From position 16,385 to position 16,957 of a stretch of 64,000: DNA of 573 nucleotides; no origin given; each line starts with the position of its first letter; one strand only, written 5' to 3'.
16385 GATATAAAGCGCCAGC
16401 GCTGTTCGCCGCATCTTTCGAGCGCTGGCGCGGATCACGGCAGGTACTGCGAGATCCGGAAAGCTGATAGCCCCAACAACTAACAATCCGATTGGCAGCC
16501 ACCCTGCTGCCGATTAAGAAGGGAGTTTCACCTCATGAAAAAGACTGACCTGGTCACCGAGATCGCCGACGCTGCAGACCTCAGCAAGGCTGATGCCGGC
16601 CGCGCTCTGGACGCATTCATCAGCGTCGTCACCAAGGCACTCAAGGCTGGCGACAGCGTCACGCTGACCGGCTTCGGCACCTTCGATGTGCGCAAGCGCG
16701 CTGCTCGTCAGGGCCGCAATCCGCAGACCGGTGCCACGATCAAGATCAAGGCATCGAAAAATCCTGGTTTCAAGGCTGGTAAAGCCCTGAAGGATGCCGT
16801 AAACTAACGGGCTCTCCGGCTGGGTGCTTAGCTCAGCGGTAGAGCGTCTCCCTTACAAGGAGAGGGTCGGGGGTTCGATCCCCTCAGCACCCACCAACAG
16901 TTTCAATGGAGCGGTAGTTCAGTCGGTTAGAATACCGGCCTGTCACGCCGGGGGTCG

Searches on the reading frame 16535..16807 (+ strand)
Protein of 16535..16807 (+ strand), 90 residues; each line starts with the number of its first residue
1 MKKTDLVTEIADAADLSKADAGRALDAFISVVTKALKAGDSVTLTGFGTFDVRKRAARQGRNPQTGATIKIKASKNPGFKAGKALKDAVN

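Call 39: find_encoding_contigs(protein=window:16535-16807:+, flank=3000, max_places=10)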
Protein window:16535-16807:+ (90 aa): 23 contigs read that carry it; 10 places shown.
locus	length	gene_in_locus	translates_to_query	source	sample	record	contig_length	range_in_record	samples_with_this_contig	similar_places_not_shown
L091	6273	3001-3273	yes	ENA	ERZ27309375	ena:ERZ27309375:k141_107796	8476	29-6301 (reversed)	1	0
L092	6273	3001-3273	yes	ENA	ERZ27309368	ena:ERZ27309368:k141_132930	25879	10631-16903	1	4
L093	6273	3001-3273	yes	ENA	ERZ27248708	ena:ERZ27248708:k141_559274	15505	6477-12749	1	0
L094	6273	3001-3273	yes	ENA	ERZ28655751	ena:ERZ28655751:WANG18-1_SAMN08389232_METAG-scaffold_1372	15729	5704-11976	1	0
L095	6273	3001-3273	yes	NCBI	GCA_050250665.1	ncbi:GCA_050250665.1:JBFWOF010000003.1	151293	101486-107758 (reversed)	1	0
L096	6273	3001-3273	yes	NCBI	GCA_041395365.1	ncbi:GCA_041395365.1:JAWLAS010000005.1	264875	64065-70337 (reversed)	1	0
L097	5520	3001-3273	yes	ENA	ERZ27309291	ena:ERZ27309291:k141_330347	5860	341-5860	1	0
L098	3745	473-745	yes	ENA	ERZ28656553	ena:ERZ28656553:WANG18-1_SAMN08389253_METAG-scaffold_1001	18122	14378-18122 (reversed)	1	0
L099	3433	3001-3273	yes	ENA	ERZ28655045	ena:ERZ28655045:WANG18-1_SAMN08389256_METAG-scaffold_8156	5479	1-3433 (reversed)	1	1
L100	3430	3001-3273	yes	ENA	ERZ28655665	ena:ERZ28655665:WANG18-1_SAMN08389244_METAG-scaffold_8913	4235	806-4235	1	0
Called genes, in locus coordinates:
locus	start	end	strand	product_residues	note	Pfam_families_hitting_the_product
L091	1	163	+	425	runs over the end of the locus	PF06689:zf-C4_ClpX, PF01078:Mg_chelatase (faint), PF05496:RuvB_N (weak), PF00004:AAA, PF07724:AAA_2, PF07728:AAA_5 (weak), PF13401:AAA_22 (faint), PF10431:ClpB_D2-small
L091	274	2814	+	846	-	PF02190:LON_substr_bdg, PF08298:AAA_PrkA (weak), PF00004:AAA, PF07728:AAA_5 (weak), PF22667:Lon_lid, PF05362:Lon_C, PF13541:ChlI (faint)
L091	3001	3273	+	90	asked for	PF00216:Bac_DNA_binding, PF18291:HU-HIG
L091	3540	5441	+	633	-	PF13623:SurA_N_2, PF13624:SurA_N_3, PF13145:Rotamase_2, PF13616:Rotamase_3, PF00639:Rotamase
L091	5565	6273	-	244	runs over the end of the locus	?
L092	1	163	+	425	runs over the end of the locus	PF06689:zf-C4_ClpX, PF01078:Mg_chelatase (faint), PF05496:RuvB_N (weak), PF00004:AAA, PF07724:AAA_2, PF07728:AAA_5 (weak), PF13401:AAA_22 (faint), PF10431:ClpB_D2-small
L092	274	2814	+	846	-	PF02190:LON_substr_bdg, PF08298:AAA_PrkA (weak), PF00004:AAA, PF07728:AAA_5 (weak), PF22667:Lon_lid, PF05362:Lon_C, PF13541:ChlI (faint)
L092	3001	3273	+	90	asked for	PF00216:Bac_DNA_binding, PF18291:HU-HIG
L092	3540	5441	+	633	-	PF13623:SurA_N_2, PF13624:SurA_N_3, PF13145:Rotamase_2, PF13616:Rotamase_3, PF00639:Rotamase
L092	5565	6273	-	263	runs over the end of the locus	PF00106:adh_short, PF13561:adh_short_C2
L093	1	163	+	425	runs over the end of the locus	PF06689:zf-C4_ClpX, PF01078:Mg_chelatase (faint), PF05496:RuvB_N (weak), PF00004:AAA, PF07724:AAA_2, PF07728:AAA_5 (weak), PF13401:AAA_22 (faint), PF10431:ClpB_D2-small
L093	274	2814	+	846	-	PF02190:LON_substr_bdg, PF08298:AAA_PrkA (weak), PF00004:AAA, PF07728:AAA_5 (weak), PF22667:Lon_lid, PF05362:Lon_C, PF13541:ChlI (faint)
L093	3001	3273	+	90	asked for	PF00216:Bac_DNA_binding, PF18291:HU-HIG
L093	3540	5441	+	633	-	PF13623:SurA_N_2, PF13624:SurA_N_3, PF13145:Rotamase_2, PF13616:Rotamase_3, PF00639:Rotamase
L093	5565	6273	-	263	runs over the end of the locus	PF00106:adh_short, PF13561:adh_short_C2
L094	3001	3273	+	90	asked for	PF00216:Bac_DNA_binding, PF18291:HU-HIG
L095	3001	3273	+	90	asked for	PF00216:Bac_DNA_binding, PF18291:HU-HIG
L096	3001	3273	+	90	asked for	PF00216:Bac_DNA_binding, PF18291:HU-HIG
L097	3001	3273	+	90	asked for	PF00216:Bac_DNA_binding, PF18291:HU-HIG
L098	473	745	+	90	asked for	PF00216:Bac_DNA_binding, PF18291:HU-HIG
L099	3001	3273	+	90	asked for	PF00216:Bac_DNA_binding, PF18291:HU-HIG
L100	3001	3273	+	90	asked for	PF00216:Bac_DNA_binding, PF18291:HU-HIG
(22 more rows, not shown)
